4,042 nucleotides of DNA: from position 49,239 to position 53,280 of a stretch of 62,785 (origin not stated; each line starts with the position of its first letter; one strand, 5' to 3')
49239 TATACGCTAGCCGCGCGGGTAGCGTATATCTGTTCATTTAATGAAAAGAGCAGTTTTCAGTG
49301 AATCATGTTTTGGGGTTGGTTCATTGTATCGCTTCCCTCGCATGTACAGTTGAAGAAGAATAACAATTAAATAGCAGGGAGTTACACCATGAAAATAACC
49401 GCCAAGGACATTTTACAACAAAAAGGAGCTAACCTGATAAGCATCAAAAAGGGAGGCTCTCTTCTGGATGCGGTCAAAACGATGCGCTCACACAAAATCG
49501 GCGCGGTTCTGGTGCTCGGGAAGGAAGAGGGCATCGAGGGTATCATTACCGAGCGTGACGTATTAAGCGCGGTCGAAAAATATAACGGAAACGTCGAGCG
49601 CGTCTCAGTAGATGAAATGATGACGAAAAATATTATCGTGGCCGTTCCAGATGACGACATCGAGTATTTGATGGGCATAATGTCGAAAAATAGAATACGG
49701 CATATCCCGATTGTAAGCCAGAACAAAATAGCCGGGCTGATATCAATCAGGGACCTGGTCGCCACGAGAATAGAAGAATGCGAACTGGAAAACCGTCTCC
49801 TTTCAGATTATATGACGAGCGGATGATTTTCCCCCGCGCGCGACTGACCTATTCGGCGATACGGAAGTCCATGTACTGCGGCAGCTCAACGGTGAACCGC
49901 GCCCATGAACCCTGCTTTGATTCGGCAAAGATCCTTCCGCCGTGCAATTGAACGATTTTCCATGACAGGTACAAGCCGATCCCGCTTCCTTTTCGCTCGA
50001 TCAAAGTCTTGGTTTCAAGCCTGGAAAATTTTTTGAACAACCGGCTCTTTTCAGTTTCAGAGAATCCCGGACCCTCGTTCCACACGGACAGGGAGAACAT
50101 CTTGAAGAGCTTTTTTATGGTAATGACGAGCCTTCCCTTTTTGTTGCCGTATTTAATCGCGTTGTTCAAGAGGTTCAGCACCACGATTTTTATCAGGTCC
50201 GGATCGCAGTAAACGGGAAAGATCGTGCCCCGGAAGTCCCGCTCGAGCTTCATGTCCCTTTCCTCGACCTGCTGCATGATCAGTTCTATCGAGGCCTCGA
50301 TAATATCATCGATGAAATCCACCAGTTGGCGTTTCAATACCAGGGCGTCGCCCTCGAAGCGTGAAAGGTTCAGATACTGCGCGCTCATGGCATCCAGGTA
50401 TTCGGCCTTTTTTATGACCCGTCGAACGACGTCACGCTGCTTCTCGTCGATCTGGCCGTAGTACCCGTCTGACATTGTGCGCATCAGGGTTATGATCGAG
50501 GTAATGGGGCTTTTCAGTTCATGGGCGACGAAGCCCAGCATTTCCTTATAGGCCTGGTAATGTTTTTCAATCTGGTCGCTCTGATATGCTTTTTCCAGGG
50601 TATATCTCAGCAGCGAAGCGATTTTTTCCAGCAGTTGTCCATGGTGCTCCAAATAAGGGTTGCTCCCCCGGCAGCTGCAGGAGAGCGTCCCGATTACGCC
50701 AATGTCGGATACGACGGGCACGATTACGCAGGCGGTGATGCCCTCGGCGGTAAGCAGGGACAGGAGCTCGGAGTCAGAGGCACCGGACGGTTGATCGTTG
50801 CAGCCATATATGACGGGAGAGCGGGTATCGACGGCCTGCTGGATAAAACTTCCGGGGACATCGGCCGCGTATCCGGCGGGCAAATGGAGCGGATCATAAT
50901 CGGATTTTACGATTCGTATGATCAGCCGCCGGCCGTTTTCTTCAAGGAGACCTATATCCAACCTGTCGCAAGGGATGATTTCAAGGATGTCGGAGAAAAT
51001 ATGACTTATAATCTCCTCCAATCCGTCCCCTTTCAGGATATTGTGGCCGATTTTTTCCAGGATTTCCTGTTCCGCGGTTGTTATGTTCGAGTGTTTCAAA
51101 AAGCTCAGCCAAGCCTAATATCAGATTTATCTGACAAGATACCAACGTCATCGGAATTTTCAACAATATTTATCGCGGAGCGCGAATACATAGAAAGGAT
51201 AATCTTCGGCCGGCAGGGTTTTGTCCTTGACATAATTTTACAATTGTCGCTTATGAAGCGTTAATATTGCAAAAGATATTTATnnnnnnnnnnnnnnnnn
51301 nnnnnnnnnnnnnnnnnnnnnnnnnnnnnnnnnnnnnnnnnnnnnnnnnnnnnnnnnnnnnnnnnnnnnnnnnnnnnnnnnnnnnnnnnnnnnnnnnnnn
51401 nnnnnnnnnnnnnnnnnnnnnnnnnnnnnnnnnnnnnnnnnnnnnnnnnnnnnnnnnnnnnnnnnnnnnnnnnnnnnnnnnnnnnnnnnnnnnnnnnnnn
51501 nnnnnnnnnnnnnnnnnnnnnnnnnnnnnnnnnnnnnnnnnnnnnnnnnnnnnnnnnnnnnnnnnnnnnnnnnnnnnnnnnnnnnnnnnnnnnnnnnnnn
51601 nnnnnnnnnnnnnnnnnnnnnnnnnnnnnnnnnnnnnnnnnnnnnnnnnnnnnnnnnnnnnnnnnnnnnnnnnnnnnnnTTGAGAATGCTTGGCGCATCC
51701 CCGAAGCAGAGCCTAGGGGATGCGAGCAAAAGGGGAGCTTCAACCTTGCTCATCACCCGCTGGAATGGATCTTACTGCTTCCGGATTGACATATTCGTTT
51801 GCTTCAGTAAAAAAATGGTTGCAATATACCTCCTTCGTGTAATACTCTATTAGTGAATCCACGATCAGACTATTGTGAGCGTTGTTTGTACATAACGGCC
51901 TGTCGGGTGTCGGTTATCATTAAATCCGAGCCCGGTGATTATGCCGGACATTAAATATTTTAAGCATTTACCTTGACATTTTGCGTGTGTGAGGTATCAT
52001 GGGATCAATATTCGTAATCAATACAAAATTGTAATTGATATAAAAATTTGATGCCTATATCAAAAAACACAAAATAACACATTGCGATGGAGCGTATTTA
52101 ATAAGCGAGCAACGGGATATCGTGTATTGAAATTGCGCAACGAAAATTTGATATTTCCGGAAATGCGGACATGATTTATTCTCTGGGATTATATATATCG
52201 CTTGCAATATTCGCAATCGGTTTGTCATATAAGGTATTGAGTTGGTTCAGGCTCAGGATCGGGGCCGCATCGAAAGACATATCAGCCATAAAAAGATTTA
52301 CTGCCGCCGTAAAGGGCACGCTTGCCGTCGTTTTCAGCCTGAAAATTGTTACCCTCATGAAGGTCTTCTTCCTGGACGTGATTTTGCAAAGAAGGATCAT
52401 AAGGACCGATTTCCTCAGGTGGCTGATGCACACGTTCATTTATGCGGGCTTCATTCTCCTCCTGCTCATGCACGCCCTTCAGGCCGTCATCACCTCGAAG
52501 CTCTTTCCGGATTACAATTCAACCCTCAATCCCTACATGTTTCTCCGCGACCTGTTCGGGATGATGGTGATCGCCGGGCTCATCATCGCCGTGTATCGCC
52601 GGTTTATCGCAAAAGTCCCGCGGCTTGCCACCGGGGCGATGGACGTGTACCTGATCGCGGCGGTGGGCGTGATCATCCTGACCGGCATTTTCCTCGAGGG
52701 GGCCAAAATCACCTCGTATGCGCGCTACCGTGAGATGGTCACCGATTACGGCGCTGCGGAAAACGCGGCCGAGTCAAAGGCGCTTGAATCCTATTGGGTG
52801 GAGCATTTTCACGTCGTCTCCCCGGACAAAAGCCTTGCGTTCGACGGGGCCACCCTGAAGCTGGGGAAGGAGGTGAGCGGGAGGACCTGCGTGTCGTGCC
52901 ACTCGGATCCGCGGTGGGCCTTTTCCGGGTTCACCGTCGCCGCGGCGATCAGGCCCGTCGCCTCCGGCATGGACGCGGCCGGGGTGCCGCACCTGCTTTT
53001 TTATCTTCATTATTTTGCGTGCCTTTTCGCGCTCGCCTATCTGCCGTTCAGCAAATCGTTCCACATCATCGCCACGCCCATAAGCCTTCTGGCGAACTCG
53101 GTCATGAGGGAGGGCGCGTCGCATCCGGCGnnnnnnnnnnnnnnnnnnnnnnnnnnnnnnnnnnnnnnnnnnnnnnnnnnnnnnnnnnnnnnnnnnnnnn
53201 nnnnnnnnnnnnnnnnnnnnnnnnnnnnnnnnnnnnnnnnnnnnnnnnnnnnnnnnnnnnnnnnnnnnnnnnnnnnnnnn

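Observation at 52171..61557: Formate-linked Hdr module combining a membrane cytochrome-b/HdrC fusion, HdrB, a double HdrA, MvhD and a cytoplasmic Sec-FdhA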

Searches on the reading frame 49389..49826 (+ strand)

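Call 11: search_protein_families(library=pfam, max_evalue=0.00001, proteins=[window:49389-49826:+])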
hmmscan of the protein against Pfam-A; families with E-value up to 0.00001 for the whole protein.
window:49389-49826:+ (145 aa): 1 family
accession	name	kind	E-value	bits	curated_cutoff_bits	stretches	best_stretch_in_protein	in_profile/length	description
PF00571.33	CBS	-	3.2e-23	82.2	24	2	74-125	1-53/57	CBS domain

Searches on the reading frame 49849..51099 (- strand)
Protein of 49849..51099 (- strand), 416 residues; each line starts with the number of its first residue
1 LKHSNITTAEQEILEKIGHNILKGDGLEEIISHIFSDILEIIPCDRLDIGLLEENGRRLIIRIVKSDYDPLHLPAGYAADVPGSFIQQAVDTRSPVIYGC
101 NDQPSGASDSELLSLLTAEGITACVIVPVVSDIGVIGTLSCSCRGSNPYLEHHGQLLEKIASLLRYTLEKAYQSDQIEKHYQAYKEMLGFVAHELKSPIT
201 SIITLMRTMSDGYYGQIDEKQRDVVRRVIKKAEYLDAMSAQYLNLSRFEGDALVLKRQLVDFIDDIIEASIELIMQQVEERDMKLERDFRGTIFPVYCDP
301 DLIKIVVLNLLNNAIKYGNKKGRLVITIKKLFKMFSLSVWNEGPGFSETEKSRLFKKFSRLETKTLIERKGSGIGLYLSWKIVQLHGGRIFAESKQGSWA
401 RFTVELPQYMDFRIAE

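Call 11: search_protein_families(library=pfam, max_evalue=0.00001, proteins=[window:49849-51099:-])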
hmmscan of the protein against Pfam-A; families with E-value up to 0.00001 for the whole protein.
window:49849-51099:- (416 aa): 4 families
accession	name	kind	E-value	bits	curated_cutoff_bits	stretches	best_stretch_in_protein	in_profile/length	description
PF02518.31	HATPase_c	-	1.9e-22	80.2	26.4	1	299-408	2-109/111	Histidine kinase-, DNA gyrase B-, and HSP90-like ATPase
PF00512.31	HisKA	-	5.6e-09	36.4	26.9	1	185-249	3-64/66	His Kinase A (phospho-acceptor) domain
PF01590.32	GAF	-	9.1e-08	33.2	22.4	1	27-164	2-129/133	GAF domain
PF13185.12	GAF_2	-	1.2e-07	32.5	28.6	1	27-164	4-131/136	GAF domain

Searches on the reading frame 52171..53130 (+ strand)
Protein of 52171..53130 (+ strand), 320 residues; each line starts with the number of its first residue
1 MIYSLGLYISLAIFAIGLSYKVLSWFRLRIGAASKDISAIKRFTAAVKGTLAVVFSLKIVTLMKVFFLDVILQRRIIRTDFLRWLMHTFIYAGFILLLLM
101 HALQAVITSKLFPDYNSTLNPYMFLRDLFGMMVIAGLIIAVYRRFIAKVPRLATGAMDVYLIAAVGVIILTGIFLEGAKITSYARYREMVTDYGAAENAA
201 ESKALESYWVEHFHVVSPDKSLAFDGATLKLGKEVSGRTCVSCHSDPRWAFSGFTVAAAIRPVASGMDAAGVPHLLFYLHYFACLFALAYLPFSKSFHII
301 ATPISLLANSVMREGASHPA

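Call 72: search_protein_representatives(protein=window:52171-53130:+)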
Query: 320 residues. Proteins with E-value up to 0.001 (for the whole library): 647; up to 1e-10: 287; up to 1e-30: 120. The best 150 are listed.
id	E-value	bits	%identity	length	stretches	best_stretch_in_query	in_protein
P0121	2.8e-105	368.8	55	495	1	1-314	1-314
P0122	3.1e-94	332.6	51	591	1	1-320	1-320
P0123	6.1e-88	311.9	46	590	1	1-319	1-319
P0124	5.4e-87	308.8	46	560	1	1-320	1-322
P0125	8.5e-86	304.9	46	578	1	21-319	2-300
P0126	1.1e-82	294.7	47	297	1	1-295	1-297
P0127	3.3e-80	286.5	43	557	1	5-320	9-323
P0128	2.2e-77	277.2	42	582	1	1-314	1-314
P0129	2.2e-74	267.4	43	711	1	3-314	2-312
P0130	7.5e-73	262.4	40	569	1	1-312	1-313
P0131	2.5e-72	260.6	39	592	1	1-320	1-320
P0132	6.4e-72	259.3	42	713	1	1-317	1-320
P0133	6.4e-72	259.3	41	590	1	3-319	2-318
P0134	1.2e-71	258.4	42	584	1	1-316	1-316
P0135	4.5e-71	256.5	40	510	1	1-315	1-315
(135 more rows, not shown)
